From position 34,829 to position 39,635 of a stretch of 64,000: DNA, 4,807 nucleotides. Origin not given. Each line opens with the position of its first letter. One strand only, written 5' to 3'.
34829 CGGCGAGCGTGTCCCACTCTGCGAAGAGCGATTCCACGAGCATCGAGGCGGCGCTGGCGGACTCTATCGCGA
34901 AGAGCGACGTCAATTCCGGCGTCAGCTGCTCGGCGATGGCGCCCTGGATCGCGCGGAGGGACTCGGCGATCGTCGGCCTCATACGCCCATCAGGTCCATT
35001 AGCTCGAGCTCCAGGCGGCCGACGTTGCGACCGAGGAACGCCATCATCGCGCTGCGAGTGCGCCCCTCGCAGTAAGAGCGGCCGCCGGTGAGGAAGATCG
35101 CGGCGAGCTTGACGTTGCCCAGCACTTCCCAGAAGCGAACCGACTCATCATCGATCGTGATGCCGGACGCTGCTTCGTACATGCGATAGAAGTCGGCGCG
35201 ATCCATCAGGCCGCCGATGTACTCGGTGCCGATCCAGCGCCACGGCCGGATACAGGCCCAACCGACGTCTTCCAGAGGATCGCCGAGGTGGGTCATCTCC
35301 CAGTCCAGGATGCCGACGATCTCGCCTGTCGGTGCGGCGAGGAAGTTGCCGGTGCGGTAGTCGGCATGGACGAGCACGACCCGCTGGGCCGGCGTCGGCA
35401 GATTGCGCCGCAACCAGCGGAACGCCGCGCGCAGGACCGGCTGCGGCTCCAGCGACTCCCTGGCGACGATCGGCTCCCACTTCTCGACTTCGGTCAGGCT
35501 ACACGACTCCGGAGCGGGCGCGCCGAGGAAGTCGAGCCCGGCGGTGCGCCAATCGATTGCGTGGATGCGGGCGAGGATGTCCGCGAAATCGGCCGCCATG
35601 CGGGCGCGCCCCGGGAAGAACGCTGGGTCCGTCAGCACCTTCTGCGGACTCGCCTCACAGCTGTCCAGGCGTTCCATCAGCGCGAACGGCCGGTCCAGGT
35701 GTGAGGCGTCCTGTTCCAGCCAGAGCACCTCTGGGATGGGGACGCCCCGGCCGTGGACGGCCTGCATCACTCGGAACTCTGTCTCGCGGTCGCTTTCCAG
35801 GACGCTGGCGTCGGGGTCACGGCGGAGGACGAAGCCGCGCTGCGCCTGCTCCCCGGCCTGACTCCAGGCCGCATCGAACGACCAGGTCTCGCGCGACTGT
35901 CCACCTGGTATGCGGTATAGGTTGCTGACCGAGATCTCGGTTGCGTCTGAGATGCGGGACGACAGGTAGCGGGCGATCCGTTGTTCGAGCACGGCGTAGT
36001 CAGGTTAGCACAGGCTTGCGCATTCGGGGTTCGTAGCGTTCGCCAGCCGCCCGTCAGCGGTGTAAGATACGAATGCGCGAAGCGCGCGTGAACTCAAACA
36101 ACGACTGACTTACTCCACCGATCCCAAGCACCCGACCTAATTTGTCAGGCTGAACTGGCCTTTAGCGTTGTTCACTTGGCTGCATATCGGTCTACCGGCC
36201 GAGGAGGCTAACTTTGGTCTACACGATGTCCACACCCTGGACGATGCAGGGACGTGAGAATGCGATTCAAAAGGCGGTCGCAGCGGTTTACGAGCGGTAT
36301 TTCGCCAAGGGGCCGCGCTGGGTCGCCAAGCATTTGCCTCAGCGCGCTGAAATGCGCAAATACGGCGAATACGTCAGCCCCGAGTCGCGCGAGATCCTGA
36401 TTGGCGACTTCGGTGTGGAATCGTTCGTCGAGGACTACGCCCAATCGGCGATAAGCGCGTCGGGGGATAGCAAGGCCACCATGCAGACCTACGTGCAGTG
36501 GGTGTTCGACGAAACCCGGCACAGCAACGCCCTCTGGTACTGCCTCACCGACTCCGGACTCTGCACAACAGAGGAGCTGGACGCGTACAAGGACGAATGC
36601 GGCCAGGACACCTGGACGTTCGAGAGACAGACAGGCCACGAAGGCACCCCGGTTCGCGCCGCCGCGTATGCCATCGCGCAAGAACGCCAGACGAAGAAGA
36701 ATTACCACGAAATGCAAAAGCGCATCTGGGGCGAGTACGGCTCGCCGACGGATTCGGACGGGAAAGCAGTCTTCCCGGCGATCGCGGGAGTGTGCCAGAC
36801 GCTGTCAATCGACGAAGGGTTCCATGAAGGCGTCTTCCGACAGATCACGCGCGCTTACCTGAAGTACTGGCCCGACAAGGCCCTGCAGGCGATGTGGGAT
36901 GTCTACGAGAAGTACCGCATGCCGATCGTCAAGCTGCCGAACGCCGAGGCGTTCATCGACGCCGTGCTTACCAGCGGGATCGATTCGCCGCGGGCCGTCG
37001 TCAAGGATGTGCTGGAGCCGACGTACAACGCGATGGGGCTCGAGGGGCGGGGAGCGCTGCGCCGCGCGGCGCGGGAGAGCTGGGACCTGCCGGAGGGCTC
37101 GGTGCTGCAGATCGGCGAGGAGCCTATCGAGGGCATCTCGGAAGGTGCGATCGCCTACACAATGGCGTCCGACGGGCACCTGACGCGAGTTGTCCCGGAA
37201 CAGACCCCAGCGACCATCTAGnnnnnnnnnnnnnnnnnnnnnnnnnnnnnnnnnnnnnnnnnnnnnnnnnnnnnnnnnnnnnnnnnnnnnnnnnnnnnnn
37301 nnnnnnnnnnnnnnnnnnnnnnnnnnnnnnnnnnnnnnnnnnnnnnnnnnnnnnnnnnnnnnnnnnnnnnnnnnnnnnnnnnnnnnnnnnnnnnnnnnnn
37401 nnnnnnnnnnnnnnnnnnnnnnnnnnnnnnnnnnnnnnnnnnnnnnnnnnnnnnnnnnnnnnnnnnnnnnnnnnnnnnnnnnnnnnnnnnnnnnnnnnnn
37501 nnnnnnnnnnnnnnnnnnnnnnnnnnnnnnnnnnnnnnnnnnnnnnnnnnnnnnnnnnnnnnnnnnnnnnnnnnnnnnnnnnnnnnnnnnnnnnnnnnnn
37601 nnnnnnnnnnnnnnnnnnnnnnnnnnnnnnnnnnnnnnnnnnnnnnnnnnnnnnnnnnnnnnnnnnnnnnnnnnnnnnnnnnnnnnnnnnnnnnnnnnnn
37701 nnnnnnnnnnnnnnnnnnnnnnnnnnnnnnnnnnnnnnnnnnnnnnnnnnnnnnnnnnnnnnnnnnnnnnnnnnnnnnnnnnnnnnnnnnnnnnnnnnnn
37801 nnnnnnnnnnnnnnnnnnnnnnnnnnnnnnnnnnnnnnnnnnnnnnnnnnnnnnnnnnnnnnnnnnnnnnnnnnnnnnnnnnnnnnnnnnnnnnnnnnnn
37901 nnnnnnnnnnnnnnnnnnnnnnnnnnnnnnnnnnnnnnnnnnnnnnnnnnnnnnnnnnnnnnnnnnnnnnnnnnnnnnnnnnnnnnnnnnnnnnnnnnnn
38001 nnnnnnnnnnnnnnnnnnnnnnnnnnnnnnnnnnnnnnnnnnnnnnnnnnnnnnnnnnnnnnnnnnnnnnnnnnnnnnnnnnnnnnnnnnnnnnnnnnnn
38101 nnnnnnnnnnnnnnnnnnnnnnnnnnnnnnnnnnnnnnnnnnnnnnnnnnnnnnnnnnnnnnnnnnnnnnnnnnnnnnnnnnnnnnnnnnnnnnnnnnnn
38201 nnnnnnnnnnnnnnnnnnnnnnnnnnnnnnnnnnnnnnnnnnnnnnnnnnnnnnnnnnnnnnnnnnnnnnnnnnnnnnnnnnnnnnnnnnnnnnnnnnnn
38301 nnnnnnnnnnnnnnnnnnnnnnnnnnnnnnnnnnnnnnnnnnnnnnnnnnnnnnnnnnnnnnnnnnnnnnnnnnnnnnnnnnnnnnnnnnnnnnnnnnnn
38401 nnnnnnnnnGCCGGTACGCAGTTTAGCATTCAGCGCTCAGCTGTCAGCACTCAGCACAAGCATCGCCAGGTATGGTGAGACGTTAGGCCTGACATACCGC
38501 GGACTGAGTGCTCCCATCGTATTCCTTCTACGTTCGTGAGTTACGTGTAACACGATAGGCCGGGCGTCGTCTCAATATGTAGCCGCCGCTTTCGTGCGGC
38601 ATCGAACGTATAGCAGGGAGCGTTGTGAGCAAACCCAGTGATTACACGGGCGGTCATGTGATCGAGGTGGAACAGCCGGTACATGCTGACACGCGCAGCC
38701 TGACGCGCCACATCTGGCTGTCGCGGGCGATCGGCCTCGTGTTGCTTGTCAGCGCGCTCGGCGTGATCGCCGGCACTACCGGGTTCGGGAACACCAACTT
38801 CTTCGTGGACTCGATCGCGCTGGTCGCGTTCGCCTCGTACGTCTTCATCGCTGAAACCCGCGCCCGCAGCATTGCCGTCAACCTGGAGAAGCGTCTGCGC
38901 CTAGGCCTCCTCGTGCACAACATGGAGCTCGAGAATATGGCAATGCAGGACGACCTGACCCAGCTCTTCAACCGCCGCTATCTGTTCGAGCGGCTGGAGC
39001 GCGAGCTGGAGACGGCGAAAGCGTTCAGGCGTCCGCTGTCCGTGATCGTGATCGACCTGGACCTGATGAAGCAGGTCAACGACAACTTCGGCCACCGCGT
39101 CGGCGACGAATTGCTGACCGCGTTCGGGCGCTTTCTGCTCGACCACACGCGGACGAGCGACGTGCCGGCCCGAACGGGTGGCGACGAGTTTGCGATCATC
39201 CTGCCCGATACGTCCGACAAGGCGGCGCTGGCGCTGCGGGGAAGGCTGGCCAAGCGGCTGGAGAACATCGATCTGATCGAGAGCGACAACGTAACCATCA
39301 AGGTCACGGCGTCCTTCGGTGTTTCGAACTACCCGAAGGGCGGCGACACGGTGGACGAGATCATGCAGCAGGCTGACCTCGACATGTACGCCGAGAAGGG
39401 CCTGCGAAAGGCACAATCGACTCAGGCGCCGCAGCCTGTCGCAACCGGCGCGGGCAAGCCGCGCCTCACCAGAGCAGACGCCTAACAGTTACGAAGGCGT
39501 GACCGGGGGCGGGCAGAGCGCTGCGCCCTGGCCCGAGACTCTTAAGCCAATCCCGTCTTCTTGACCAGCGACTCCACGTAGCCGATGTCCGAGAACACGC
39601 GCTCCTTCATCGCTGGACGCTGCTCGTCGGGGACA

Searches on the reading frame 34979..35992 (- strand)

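Call 78: search_protein_families(library=pfam, proteins=[window:34979-35992:-], max_evalue=0.000001)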
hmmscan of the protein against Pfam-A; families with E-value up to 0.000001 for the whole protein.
window:34979-35992:- (337 aa): 1 family
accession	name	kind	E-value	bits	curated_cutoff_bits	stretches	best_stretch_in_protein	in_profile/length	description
PF01636.29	APH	-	2.2e-37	129.5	23.2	1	37-270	9-231/239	Phosphotransferase enzyme family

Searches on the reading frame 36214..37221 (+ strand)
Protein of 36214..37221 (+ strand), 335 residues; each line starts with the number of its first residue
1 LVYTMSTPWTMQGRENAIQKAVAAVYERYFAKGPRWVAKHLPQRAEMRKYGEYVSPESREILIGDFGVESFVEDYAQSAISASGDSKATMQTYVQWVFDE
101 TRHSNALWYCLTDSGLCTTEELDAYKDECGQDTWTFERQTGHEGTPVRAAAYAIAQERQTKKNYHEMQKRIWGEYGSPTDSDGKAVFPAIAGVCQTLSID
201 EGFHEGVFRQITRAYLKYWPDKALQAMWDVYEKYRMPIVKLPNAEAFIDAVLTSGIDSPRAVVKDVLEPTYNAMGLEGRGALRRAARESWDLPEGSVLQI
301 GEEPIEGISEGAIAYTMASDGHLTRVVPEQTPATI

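Call 78: search_protein_families(library=pfam, proteins=[window:36214-37221:+], max_evalue=0.000001)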
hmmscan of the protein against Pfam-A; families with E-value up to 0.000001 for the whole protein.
window:36214-37221:+ (335 aa): 1 family
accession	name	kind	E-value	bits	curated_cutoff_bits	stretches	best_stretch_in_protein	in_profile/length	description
PF03405.20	FA_desaturase_2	-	3.9e-09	36.2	22.7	1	46-242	48-237/325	Fatty acid desaturase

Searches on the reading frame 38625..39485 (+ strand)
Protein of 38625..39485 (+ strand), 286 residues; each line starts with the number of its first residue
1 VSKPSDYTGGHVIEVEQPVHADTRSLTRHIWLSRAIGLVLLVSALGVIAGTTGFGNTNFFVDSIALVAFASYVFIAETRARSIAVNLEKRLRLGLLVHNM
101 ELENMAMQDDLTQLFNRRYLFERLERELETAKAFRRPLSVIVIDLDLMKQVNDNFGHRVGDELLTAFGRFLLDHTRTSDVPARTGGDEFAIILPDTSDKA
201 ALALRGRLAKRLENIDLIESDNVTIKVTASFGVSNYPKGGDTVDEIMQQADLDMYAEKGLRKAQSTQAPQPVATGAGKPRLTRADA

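Call 78: search_protein_families(library=pfam, proteins=[window:38625-39485:+], max_evalue=0.000001)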
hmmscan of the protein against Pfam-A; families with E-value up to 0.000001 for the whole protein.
window:38625-39485:+ (286 aa): 1 family
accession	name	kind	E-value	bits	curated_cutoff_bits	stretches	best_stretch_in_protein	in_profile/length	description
PF00990.26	GGDEF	-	3.5e-41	141.1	23.8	1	106-258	1-155/161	Diguanylate cyclase, GGDEF domain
